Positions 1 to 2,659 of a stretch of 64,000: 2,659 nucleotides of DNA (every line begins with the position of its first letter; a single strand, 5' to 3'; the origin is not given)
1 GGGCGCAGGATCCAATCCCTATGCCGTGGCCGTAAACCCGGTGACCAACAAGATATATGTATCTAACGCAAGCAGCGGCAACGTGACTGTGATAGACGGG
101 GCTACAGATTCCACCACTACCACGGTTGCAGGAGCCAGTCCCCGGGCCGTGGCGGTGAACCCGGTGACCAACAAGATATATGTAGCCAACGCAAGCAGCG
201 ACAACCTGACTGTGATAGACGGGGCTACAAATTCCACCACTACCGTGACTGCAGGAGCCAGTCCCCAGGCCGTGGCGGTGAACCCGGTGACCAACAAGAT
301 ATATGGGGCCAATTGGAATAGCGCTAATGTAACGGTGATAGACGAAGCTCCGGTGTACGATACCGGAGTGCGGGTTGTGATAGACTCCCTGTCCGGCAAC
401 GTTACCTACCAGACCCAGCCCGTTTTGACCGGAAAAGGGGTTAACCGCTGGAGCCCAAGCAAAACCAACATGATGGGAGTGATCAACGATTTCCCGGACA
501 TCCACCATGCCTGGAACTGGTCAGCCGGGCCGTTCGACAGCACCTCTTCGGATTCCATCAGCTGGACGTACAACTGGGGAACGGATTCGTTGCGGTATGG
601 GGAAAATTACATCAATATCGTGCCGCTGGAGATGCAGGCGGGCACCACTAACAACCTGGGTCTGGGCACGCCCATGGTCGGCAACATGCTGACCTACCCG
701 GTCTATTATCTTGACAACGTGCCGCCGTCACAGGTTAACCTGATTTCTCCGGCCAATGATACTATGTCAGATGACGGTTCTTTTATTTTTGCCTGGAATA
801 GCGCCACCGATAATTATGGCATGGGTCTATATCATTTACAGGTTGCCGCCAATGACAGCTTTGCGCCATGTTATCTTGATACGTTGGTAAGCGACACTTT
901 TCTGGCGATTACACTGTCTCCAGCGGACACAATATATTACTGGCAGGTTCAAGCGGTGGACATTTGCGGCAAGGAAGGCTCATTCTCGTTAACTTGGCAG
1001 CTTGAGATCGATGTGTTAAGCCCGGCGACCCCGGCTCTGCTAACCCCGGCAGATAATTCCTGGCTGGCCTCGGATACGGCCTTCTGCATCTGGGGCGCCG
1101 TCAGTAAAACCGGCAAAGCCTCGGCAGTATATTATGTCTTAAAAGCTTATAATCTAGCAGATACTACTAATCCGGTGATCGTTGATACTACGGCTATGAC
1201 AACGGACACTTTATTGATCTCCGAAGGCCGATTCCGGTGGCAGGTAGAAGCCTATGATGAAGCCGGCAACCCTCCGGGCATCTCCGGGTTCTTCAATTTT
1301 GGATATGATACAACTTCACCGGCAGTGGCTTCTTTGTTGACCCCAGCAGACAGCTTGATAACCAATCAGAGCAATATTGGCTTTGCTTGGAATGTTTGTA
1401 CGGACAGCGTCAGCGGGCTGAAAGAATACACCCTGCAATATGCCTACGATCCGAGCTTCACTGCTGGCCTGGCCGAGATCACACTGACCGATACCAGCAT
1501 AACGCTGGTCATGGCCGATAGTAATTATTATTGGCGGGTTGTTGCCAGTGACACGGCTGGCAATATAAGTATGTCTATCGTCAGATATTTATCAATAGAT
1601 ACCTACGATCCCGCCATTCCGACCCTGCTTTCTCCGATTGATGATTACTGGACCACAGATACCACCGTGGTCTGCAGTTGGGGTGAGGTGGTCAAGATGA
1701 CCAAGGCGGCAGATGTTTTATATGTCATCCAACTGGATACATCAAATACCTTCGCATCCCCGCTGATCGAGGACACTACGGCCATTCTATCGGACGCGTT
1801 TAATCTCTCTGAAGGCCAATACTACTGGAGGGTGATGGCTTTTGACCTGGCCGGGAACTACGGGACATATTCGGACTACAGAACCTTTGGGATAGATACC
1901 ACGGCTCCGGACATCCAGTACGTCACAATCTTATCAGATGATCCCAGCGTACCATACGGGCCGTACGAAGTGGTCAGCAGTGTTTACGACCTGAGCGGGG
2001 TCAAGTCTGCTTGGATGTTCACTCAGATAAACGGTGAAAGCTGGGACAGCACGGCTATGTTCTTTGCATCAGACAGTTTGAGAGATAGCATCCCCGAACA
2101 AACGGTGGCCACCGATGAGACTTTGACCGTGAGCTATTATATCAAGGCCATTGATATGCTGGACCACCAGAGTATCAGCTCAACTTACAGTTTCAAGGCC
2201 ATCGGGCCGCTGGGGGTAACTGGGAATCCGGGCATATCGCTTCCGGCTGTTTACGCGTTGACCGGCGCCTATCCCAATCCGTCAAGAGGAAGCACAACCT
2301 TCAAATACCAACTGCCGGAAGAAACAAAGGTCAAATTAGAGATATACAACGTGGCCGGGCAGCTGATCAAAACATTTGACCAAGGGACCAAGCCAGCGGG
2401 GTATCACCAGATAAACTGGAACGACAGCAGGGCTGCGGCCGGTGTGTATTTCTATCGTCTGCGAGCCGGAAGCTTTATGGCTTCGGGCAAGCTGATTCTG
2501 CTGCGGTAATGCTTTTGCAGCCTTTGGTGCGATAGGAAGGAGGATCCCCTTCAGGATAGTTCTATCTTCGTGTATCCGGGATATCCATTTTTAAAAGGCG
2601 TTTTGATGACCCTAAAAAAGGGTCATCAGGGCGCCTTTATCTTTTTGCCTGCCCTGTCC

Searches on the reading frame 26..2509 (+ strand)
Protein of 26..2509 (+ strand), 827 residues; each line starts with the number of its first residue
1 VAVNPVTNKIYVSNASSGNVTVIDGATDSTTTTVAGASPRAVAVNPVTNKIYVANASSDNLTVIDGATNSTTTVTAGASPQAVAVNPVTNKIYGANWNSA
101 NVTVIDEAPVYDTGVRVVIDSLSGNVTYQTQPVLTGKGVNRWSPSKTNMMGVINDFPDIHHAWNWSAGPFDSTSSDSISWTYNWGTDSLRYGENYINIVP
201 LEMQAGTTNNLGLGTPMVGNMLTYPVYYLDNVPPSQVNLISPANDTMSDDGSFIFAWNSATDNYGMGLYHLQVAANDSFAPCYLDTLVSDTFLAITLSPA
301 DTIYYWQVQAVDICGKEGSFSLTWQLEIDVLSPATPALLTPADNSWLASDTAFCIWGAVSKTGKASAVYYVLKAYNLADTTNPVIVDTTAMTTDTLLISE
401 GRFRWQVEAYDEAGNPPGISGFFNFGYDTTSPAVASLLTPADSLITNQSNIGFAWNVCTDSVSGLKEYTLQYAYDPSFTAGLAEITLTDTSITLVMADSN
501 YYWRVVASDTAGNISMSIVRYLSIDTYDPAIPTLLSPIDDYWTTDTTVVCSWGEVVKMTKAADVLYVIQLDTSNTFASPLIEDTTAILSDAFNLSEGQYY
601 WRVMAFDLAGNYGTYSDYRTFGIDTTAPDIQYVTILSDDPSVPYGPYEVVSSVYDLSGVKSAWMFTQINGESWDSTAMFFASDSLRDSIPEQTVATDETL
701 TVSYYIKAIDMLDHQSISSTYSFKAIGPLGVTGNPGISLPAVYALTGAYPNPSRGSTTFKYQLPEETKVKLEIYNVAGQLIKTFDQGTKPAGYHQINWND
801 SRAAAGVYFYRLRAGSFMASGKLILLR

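Call 15: search_protein_families(library=ncbifam, proteins=[window:26-2509:+], max_evalue=0.000001)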
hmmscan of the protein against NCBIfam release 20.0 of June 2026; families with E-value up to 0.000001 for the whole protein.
window:26-2509:+ (827 aa): 5 families
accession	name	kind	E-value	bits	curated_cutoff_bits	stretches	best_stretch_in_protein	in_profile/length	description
TIGR03866.1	PQQ_ABC_repeats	subfamily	7.7e-15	54.7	287.3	1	4-107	7-112/310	PQQ-dependent catabolism-associated beta-propeller protein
TIGR02276.1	beta_rpt_yvtn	repeat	9.4e-15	54.3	27.85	1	46-86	1-42/42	beta-propeller repeat protein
TIGR04183.1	Por_Secre_tail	domain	2.6e-11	43.4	23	1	749-824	2-70/72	T9SS type A sorting domain-containing protein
NF052323.1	T9SSA_dep_M6i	equivalog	1.8e-08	32.8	600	1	749-814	961-1026/1043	T9SS-dependent M6-like inactivated metalloprotease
NF052340.1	hydrazine_beta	equivalog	4e-07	29.4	560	0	2-70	39-108/372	hydrazine synthase subunit beta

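Call 72: search_protein_families(library=pfam, proteins=[window:26-2509:+], max_evalue=0.001)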
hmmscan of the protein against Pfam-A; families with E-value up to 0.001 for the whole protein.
window:26-2509:+ (827 aa): 4 families
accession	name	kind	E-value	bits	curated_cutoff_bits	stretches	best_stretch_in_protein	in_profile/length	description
PF18962.6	Por_Secre_tail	-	2.5e-10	40.9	27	1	749-824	2-74/75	Secretion system C-terminal sorting domain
PF13860.13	FlgD_ig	-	1.4e-08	35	27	1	756-811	11-72/79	FlgD Ig-like domain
PF19077.6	Big_13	-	7.7e-06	26.8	27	0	561-625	37-102/102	Bacterial Ig-like domain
PF25788.1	Ig_Rha78A_N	-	0.00015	22.4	27.4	0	595-621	73-99/105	Rha78A-like, N-terminal immunoglobulin domain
